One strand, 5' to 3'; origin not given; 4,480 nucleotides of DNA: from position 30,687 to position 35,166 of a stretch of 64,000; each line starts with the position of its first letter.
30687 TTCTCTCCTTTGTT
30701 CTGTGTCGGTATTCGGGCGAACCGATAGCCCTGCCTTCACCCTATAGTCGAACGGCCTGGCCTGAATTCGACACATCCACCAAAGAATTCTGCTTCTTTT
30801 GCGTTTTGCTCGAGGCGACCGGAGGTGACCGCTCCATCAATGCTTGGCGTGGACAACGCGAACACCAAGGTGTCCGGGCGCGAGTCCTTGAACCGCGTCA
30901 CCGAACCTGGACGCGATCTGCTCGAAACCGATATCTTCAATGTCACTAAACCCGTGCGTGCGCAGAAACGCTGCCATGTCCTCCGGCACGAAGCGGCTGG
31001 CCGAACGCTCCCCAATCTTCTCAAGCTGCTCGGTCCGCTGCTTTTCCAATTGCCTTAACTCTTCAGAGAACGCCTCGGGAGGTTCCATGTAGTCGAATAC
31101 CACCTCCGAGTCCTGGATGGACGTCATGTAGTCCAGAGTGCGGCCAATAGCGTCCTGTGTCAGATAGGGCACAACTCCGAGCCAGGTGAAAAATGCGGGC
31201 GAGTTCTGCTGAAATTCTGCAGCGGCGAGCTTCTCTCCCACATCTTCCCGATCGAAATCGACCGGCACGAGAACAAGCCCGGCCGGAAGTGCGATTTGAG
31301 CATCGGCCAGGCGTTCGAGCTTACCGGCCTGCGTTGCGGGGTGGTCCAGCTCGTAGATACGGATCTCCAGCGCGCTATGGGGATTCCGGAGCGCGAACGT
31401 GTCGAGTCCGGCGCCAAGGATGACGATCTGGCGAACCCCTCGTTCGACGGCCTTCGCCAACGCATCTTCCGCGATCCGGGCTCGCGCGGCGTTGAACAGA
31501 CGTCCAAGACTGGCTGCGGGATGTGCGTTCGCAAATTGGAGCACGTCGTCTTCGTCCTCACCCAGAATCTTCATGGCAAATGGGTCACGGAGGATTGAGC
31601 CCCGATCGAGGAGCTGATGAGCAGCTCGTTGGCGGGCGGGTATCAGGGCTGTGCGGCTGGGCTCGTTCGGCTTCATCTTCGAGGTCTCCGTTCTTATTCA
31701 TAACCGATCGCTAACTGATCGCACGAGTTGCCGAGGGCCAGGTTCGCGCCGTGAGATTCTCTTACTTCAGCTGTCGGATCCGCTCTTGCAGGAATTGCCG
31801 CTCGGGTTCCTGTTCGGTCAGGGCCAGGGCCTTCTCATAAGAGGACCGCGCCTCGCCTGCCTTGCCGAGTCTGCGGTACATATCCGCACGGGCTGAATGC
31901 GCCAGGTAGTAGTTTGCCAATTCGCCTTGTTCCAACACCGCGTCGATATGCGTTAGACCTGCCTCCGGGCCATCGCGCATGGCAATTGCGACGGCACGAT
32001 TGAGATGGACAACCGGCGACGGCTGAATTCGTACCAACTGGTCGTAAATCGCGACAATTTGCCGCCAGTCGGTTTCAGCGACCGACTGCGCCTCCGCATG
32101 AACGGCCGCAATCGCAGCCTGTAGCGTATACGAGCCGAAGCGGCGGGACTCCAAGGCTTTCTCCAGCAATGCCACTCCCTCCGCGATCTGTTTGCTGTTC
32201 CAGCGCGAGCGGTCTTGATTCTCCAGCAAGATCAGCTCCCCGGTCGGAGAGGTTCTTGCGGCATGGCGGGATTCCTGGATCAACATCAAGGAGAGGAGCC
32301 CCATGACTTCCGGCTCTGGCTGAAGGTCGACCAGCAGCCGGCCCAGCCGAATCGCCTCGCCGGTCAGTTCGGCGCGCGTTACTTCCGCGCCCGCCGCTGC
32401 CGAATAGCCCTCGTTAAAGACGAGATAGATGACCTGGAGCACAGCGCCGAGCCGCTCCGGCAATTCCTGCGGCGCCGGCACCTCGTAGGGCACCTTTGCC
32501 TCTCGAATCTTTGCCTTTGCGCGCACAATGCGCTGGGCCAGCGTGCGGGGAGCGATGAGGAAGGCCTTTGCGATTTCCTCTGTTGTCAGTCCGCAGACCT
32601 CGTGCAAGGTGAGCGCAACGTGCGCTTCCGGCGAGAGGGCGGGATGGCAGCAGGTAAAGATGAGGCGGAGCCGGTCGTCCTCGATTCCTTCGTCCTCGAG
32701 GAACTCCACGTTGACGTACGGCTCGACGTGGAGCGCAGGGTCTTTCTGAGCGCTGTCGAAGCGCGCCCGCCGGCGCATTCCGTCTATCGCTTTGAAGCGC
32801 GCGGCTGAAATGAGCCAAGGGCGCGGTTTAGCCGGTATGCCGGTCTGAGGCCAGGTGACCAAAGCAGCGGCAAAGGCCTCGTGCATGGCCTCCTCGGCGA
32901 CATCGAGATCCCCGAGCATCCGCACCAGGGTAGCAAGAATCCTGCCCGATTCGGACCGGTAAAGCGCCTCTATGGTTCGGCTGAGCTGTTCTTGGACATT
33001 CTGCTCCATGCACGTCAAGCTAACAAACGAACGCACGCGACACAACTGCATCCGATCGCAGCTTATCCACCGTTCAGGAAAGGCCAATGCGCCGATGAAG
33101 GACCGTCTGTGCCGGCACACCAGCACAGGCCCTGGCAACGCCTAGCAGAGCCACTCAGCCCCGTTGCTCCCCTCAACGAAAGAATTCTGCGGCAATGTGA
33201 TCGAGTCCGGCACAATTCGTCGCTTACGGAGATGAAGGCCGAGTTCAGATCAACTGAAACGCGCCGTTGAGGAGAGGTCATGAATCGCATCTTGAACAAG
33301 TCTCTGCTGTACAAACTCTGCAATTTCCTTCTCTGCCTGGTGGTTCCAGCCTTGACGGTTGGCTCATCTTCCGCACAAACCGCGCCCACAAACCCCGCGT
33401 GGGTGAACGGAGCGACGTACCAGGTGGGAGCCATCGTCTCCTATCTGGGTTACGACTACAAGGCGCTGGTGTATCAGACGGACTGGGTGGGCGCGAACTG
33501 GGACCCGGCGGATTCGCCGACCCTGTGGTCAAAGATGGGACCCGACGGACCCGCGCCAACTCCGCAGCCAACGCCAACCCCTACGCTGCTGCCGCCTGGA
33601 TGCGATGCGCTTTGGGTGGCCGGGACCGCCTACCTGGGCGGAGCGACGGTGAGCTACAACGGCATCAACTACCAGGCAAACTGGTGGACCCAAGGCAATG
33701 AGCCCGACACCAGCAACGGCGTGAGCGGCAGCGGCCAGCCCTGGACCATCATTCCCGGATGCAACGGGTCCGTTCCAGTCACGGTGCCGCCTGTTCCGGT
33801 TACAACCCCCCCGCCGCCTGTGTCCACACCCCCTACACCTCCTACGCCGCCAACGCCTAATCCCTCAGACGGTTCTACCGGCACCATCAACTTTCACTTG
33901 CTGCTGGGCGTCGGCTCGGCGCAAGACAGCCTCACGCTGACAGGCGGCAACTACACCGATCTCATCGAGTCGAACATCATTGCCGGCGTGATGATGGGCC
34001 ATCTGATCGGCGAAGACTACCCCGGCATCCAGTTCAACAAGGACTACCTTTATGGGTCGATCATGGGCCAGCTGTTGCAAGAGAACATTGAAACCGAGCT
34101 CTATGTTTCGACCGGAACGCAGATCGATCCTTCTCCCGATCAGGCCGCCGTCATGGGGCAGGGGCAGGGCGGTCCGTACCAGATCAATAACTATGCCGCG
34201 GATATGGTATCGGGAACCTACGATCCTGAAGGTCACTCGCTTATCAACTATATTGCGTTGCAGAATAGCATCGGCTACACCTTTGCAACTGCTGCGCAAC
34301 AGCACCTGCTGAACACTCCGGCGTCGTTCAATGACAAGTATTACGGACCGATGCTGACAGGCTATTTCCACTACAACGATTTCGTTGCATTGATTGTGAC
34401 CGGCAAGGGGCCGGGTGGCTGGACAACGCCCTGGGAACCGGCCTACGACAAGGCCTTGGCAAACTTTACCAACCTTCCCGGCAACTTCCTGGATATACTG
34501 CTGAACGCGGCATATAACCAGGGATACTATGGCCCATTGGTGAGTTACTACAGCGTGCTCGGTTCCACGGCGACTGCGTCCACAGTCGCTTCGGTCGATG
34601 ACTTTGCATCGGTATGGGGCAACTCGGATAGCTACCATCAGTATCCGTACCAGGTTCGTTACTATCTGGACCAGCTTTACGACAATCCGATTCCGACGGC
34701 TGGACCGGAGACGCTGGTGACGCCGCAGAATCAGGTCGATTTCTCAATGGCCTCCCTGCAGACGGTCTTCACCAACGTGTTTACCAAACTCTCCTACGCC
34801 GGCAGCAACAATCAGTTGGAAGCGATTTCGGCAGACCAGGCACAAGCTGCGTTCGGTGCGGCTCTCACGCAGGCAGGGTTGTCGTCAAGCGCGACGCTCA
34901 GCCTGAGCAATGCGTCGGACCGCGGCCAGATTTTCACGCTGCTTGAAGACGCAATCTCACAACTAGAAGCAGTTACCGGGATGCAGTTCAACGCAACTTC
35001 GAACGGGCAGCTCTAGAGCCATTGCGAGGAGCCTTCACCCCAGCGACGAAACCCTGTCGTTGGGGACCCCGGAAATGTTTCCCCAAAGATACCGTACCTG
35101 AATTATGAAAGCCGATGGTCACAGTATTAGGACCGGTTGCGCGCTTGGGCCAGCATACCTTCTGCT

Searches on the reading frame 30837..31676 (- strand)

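Call 46: search_protein_families(library=pfam, proteins=[window:30837-31676:-], max_evalue=0.00001)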
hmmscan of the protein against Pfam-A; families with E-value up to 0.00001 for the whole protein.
window:30837-31676:- (279 aa): 1 family
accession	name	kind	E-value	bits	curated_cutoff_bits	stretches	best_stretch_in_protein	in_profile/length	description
PF04072.20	LCM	-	5e-43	147.6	22.3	1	10-184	1-186/187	Leucine carboxyl methyltransferase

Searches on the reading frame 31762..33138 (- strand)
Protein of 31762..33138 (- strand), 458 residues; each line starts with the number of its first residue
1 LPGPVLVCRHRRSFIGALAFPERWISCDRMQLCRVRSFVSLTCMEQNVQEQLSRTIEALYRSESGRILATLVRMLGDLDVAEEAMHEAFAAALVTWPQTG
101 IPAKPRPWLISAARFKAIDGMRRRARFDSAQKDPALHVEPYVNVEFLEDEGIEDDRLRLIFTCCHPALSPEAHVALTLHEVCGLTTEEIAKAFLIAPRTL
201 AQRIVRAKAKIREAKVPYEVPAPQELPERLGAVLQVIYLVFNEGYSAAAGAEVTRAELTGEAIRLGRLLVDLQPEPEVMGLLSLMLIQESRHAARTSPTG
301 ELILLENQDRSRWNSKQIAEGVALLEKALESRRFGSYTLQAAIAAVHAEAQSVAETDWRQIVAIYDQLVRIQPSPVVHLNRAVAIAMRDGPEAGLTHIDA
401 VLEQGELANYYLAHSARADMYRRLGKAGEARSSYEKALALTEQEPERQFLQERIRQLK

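Call 46: search_protein_families(library=pfam, proteins=[window:31762-33138:-], max_evalue=0.00001)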
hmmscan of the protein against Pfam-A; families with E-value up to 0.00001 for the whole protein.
window:31762-33138:- (458 aa): 3 families
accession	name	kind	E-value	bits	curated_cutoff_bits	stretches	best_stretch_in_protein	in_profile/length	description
PF20239.3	DUF6596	-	2e-35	121.5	27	1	229-328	1-101/102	Family of unknown function (DUF6596)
PF08281.18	Sigma70_r4_2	-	7.8e-11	41.9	25.7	1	160-211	3-54/54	Sigma-70, region 4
PF04542.20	Sigma70_r2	-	1.2e-08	35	24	1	59-126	1-70/71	Sigma-70 region 2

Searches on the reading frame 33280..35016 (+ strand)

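Call 46: search_protein_families(library=pfam, proteins=[window:33280-35016:+], max_evalue=0.00001)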
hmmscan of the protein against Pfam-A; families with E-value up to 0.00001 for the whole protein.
window:33280-35016:+ (578 aa): 1 family
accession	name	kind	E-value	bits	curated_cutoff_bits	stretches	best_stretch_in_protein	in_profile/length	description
PF02839.19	CBM_5_12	-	2.3e-20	72.8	26.2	2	112-155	2-43/44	Carbohydrate-binding module family 5/12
